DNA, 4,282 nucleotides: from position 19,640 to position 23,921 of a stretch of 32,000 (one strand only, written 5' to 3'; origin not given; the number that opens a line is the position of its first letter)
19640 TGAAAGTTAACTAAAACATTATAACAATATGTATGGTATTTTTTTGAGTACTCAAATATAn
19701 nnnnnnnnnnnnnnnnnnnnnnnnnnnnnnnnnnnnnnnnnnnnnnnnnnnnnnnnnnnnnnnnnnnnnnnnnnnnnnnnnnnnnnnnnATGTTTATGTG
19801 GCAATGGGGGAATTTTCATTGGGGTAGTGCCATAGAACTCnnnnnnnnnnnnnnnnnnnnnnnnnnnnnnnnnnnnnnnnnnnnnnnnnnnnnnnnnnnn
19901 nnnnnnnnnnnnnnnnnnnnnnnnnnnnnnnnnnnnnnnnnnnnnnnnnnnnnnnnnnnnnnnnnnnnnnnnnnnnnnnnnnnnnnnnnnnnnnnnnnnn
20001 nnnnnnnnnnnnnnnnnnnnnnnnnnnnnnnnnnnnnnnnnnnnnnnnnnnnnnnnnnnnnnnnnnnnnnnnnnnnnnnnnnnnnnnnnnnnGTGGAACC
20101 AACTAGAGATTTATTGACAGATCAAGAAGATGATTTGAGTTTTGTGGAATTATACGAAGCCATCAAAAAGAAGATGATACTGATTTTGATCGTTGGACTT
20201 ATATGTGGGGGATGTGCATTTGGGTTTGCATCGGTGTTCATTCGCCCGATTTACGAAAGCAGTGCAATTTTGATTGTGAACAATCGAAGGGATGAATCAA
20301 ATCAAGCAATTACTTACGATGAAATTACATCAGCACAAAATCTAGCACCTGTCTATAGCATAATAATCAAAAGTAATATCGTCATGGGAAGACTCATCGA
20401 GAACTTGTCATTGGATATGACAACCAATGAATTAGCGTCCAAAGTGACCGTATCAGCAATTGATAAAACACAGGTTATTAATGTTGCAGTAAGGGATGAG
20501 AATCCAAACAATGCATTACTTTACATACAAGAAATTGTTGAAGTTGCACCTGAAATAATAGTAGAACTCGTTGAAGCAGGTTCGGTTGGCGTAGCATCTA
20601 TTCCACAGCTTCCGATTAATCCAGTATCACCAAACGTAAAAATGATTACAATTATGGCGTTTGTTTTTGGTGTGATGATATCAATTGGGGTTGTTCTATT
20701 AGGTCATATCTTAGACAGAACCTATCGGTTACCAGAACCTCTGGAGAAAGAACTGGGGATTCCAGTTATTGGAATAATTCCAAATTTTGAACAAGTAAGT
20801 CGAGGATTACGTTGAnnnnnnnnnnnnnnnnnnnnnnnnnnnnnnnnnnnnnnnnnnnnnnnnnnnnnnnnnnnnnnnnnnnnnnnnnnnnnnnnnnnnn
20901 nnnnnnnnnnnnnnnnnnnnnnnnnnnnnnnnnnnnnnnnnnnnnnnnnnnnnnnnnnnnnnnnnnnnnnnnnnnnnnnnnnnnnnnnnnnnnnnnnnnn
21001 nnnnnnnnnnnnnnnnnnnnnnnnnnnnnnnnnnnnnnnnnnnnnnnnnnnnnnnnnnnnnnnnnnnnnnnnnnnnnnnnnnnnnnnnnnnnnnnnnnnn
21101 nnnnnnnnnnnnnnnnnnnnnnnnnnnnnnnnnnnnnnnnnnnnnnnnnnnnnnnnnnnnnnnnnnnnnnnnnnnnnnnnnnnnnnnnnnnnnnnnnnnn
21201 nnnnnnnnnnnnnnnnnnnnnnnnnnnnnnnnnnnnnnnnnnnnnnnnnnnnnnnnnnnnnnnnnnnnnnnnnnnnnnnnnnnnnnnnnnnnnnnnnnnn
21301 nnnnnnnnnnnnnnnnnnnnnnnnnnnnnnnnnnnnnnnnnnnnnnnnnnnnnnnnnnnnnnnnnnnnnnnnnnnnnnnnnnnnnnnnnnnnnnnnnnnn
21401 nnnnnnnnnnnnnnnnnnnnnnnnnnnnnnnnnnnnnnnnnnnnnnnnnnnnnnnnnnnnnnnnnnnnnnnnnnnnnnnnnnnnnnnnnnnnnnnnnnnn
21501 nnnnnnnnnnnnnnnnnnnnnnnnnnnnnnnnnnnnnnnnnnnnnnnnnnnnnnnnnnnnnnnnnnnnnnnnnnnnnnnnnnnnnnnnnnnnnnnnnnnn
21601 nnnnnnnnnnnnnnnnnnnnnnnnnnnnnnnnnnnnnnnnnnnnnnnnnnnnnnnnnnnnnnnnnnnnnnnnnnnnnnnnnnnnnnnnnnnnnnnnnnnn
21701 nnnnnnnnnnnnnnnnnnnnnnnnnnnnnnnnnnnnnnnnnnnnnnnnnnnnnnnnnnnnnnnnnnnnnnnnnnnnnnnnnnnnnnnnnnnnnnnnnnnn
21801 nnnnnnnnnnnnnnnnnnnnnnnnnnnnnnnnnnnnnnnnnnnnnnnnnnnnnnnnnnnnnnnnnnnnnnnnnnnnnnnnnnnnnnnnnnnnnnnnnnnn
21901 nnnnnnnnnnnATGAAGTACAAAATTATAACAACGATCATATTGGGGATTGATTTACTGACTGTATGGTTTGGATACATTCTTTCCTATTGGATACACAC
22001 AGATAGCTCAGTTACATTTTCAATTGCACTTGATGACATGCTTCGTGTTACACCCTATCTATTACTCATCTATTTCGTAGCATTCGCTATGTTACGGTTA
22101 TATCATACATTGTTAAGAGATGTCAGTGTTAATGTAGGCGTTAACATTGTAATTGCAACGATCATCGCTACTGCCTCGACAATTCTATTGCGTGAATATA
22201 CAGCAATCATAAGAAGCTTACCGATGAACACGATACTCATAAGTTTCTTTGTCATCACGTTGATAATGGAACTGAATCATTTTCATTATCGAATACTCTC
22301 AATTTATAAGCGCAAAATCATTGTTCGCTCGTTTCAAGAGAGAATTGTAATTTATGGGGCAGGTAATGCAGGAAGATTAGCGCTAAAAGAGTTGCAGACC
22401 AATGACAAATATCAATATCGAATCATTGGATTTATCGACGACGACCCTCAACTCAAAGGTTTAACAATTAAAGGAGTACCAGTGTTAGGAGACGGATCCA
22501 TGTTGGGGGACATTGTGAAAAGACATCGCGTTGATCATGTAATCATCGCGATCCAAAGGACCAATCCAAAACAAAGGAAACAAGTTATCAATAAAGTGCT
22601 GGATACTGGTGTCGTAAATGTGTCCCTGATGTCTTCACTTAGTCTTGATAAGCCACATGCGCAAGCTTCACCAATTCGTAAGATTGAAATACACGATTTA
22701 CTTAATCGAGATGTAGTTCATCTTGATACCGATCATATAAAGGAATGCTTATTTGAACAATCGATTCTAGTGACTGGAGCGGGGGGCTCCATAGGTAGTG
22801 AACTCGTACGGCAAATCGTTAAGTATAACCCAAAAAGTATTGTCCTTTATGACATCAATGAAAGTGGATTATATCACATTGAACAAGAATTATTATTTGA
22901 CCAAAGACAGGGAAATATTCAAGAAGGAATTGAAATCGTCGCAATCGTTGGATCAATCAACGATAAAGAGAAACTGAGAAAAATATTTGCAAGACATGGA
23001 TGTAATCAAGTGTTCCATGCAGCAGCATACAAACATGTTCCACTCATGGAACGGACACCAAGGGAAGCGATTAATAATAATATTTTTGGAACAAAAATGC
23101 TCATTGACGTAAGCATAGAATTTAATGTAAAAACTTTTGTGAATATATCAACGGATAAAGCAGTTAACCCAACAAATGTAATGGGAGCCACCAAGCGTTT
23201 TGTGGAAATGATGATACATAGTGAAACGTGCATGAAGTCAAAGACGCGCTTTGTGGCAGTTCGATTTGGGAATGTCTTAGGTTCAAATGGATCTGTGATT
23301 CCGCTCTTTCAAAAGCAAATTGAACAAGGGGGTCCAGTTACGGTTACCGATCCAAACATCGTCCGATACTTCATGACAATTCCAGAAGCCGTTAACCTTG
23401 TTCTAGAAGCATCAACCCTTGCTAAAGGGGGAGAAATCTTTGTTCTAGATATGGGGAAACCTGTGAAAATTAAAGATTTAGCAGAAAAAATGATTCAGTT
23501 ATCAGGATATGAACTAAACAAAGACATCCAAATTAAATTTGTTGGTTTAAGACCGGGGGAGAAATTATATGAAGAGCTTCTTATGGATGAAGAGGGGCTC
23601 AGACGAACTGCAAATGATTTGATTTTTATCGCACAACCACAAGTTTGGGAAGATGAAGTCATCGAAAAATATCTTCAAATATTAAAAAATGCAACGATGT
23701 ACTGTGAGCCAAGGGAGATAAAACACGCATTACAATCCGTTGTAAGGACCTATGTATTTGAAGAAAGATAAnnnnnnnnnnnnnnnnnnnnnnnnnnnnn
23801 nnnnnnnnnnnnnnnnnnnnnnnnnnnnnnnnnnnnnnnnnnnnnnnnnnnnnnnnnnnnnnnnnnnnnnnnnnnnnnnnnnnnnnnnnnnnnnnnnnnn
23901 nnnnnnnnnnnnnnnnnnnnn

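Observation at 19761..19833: Conserved promoter-proximal leader hairpin with an ops-like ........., shared by both capsule loci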

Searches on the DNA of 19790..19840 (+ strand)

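Call 50: build_rna_model(alignment_id=A4, structure=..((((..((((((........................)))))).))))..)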
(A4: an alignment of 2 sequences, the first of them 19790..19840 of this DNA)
Model R1 built from alignment A4 (2 sequences, 51 columns); structure: as given.
model positions 51; base pairs 10; branch points 0; effective number of sequences 2; information 0.898 bits per position. Calibrated on 0.2 Mb of random sequence (short: E-values are rough).
structure used (alignment columns):
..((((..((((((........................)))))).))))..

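Call 51: search_with_rna_model(model_id=R1, sources=[window, L001, L003, L007, L008, L009, L010, L011, L012, L013, L014, L015, L016, L017, L018, L019, L055, L020, L021, L022, L023, L024, L025, L026, L027, L028, L029, L030, L031, L032, L033, L034, L035, L036, L037, L038, L039, L040, L041, L042, L043, L044, L045, L046, L047, L048, L049, L050, L051, L052, L053, L054, L056, L057, L058, L059, L060, L061, L062, L063, L064, L065, L066, L067, L068, L069, L070, L071, L072, L073, L074, L075, L076], max_evalue=10, make_alignment=true, show_alignments=4)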
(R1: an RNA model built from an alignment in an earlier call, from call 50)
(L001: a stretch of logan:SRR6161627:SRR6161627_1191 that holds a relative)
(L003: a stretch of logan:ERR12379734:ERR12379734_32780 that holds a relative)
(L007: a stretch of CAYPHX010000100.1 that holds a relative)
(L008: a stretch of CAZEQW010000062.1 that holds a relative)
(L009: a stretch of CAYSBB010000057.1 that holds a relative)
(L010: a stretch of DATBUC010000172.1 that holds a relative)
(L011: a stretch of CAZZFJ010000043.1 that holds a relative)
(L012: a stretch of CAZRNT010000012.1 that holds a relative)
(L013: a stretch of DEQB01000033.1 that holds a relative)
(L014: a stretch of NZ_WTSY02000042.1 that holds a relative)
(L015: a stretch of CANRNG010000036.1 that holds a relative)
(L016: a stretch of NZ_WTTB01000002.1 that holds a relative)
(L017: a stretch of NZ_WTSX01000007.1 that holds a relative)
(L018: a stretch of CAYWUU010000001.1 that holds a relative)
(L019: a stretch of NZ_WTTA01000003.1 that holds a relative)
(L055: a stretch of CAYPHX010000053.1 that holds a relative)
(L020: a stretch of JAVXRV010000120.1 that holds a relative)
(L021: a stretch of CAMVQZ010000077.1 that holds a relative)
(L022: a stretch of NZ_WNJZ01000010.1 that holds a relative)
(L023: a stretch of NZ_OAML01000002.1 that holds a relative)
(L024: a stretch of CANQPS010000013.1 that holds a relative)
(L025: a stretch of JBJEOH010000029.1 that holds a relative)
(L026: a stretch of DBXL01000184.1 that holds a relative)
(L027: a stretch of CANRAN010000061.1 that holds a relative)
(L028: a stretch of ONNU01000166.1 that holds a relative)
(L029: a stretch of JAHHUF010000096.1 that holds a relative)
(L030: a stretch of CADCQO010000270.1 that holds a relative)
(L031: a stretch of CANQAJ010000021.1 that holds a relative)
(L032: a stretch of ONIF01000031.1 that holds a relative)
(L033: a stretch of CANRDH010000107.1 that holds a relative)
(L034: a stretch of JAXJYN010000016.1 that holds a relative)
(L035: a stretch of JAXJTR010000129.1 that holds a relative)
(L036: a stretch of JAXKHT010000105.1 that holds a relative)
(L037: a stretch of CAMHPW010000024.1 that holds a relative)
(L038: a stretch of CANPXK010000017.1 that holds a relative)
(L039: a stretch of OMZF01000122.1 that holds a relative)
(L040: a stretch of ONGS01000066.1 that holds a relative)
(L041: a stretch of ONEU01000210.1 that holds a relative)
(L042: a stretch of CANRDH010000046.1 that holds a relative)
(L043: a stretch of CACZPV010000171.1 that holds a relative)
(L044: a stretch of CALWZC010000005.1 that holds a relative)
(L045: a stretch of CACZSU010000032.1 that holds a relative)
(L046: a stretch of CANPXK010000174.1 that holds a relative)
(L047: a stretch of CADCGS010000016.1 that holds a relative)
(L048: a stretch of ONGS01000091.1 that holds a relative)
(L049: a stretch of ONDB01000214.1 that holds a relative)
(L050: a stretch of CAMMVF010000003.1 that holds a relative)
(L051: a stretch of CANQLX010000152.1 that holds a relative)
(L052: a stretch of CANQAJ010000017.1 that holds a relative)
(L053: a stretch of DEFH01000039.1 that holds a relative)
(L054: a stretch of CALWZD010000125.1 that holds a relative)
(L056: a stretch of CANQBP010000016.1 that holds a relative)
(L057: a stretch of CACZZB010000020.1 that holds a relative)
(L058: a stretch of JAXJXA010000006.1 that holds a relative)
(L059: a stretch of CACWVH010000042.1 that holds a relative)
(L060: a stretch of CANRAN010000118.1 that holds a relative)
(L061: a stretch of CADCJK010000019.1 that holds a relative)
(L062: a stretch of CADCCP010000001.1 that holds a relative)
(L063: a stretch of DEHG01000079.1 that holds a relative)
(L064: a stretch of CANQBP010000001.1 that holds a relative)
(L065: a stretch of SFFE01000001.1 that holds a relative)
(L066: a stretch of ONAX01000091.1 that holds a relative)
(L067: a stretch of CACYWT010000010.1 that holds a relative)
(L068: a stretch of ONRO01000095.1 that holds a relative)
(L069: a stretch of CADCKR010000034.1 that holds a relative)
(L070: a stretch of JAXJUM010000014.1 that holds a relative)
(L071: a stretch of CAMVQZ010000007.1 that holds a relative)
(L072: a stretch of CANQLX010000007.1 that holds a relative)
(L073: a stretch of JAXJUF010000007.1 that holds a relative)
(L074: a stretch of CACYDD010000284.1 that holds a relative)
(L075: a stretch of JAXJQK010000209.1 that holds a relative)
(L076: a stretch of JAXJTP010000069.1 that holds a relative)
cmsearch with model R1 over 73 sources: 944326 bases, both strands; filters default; matches with E-value up to 10: 4.
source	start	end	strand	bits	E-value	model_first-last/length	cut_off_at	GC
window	19790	19840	+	74.9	1.8e-17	1-51/51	no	0.43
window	30377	30426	+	70.2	3.9e-16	1-51/51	no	0.44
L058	281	342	+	15.4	2.2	1-51/51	no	0.29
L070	9171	9208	-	14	5.6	1-51/51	no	0.47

Alignment A5: 4 matches aligned to the model, 71 columns, each read 5' to 3' on its own strand. Consensus structure (alignment columns), stored with it:
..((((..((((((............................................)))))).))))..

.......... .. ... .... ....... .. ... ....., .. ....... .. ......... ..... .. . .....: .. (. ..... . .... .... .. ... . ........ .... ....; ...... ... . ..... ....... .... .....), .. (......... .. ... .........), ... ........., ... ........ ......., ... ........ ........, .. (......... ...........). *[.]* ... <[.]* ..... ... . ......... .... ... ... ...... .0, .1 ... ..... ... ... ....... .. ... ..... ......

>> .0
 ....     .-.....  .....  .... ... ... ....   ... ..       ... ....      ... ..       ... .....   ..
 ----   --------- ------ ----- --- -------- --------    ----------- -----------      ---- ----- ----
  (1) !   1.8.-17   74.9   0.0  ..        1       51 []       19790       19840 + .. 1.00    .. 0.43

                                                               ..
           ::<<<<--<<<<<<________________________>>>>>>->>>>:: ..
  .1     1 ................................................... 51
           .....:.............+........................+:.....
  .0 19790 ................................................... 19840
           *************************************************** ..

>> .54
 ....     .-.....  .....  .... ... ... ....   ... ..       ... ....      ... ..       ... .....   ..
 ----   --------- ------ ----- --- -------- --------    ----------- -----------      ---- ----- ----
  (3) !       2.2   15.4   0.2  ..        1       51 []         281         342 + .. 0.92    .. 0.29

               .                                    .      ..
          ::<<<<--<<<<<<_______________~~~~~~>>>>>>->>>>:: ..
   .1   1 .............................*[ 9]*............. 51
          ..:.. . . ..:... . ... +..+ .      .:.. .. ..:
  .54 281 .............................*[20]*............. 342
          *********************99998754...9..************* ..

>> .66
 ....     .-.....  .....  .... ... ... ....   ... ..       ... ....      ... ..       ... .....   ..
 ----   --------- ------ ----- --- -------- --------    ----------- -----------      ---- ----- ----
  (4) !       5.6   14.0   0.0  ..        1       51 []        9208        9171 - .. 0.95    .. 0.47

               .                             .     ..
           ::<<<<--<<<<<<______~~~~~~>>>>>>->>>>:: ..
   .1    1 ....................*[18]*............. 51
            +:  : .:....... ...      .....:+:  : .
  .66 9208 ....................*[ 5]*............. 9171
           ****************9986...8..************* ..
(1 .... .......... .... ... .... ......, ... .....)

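Call 52: search_with_rna_model(model_id=R1, sources=[window, L003], filters=off, max_evalue=10, make_alignment=true, show_alignments=4)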
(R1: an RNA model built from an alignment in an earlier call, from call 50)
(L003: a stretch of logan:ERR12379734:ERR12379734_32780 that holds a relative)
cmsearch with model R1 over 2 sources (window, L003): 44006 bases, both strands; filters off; matches with E-value up to 10: 17.
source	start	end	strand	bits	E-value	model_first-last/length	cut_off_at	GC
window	19790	19840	+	74.9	8.4e-19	1-51/51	no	0.43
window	30377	30426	+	70.2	1.8e-17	1-51/51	no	0.44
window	16714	16766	+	12.7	0.61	1-51/51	no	0.28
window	1813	1860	+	12.6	0.63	1-51/51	no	0.35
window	18818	18867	+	11.5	1.3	1-51/51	no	0.36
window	23010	23036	-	10.7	2.2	1-51/51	no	0.44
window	20809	20875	+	10.2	3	1-51/51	no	0.27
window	12679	12704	+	10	3.7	1-51/51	no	0.5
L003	4462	4520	+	9.9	3.8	1-51/51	no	0.32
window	18267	18328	+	9.8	4.2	1-51/51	no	0.37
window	18783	18843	-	9.7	4.3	1-51/51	no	0.41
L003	6108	6157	-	9.1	6.3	1-51/51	no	0.3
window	18500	18523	+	9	7.1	1-51/51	no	0.33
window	10272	10306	+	8.9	7.4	1-51/51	no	0.37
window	26352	26382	+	8.6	8.8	1-51/51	no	0.19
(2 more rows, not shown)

Alignment A6: 17 matches aligned to the model, 100 columns, each read 5' to 3' on its own strand. Consensus structure (alignment columns), stored with it:
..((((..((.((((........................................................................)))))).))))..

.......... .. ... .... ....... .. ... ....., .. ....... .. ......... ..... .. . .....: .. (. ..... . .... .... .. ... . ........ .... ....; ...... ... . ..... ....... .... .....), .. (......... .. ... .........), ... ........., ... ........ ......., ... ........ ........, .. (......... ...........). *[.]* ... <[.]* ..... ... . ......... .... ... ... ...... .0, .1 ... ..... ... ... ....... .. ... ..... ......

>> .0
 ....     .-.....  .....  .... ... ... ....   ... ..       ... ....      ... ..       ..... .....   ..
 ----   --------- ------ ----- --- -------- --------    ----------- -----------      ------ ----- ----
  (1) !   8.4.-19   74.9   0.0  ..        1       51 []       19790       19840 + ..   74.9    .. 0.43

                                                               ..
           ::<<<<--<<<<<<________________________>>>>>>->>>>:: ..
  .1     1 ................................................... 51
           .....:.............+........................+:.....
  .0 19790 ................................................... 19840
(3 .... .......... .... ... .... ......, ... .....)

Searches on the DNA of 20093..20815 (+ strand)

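Call 72: search_rna_families(source=L003, start=9500, end=10100, threshold=evalue, max_evalue=10)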
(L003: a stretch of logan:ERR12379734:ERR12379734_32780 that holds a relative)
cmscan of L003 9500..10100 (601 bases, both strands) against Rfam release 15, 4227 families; matches with E-value up to 10: 6.
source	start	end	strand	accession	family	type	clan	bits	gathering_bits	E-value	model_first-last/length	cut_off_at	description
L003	10002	10090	+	RF02111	IS009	Gene;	-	19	117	0.03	1-199/199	no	IS009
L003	9537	9602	+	RF02527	SSRC38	Gene; sRNA;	-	18.2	80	0.96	1-166/166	no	Streptococcus sRNA SSRC38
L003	9572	9627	+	RF04174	MIR4208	Gene; miRNA;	-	17.4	140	6.8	1-191/191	no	MIR4208 microRNA precursor family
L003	9535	9567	-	RF02054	STnc420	Gene; sRNA;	-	15.2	70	6.2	22-54/58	no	Salmonella enterica sRNA STnc420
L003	9500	9571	+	RF00558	L20_leader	Cis-reg; leader;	-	13.8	58.7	7.4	47-127/127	5'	Ribosomal protein L20 leader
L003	9530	9574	+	RF02085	Yar_1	Gene; lncRNA;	-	13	50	4.1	16-74/74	no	Yellow-achaete intergenic RNA conserved region 1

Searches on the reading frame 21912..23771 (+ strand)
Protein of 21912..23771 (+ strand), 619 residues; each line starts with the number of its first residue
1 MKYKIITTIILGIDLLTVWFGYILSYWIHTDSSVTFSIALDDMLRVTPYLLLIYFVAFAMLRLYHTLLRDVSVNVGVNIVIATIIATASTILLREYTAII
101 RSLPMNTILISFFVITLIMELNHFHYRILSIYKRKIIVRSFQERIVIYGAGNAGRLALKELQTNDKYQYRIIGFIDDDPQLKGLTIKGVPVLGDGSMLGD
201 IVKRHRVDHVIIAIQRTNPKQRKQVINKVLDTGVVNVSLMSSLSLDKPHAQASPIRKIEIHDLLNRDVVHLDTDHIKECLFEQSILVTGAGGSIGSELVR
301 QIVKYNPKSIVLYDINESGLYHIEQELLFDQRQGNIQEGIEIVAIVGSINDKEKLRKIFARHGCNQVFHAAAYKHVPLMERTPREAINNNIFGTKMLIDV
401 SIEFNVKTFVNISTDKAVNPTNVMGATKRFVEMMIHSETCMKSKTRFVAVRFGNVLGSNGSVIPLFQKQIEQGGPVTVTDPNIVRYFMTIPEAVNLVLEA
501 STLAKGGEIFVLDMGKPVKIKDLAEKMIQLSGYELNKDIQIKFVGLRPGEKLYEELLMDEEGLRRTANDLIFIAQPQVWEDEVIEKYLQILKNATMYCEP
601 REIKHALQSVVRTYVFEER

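Call 7: search_protein_families(library=pfam, proteins=[window:21912-23771:+])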
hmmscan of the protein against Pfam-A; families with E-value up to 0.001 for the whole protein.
window:21912-23771:+ (619 aa): 12 families
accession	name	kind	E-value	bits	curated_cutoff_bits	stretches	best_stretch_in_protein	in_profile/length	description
PF02719.21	Polysacc_synt_2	-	4.8e-122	407.2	20.2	1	285-575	1-292/293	Polysaccharide biosynthesis protein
PF01370.27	Epimerase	-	1.5e-20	74.1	20.9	1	285-508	1-235/240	NAD dependent epimerase/dehydratase family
PF16363.11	GDP_Man_Dehyd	-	8e-14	52.3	27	1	286-415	1-130/332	GDP-mannose 4,6 dehydratase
PF13727.12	CoA_binding_3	-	1.2e-12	48.7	25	1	103-234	45-169/175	CoA-binding domain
PF01073.25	3Beta_HSD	-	1.4e-12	47.7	22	1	286-460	1-162/280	3-beta hydroxysteroid dehydrogenase/isomerase family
PF04321.23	RmlD_sub_bind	-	3.9e-11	43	27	1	284-478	2-175/287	RmlD substrate binding domain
PF17836.7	PglD_N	-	5.5e-08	33.7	23.4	1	144-229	1-78/78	PglD N-terminal domain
PF13460.12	NAD_binding_10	-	9.9e-07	29.2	27.2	0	289-429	1-111/184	NAD(P)H-binding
PF07993.18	NAD_binding_4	-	1.2e-05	25.1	20.1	1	287-434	1-156/258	Male sterility protein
PF02629.25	CoA_binding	-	3.9e-05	24.7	22.3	1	143-237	4-91/97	CoA binding domain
PF03435.24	Sacchrp_dh_NADP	-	0.00034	21.4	25.1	0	285-361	1-68/129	Saccharopine dehydrogenase NADP binding domain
PF00106.31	adh_short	-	0.0007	19.6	26.6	0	284-356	2-65/195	short chain dehydrogenase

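Call 11: find_encoding_contigs(protein=window:21912-23771:+, flank=3000, max_places=6)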
Protein window:21912-23771:+ (619 aa): no gene with exactly this product is on record in the collection.
